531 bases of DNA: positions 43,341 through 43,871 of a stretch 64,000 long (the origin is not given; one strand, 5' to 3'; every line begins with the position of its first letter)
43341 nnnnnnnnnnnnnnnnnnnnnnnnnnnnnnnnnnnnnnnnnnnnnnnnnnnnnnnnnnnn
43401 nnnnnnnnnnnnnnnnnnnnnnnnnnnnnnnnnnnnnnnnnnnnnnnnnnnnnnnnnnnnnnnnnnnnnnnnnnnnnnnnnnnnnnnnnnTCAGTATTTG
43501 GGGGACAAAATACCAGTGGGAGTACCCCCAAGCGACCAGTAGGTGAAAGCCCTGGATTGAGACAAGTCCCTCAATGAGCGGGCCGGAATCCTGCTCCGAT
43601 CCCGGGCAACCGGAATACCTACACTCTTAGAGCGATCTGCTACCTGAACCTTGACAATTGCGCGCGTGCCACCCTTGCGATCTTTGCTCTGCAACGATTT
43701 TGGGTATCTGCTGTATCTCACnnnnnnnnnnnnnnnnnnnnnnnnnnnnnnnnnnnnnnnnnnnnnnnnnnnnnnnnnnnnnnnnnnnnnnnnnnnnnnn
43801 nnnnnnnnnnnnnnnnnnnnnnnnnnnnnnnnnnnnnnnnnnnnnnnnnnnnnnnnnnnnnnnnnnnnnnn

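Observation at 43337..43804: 470-nt ORF-free structured spacer region with an anti-repeat: tracrRNA and leader candidate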

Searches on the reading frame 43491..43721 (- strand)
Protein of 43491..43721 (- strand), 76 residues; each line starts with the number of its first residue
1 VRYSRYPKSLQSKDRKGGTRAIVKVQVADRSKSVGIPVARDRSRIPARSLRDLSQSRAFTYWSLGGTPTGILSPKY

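Call 101: search_protein_families(library=pfam, proteins=[window:43491-43721:-], max_evalue=1)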
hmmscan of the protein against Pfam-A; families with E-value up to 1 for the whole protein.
window:43491-43721:- (76 aa): 0 families
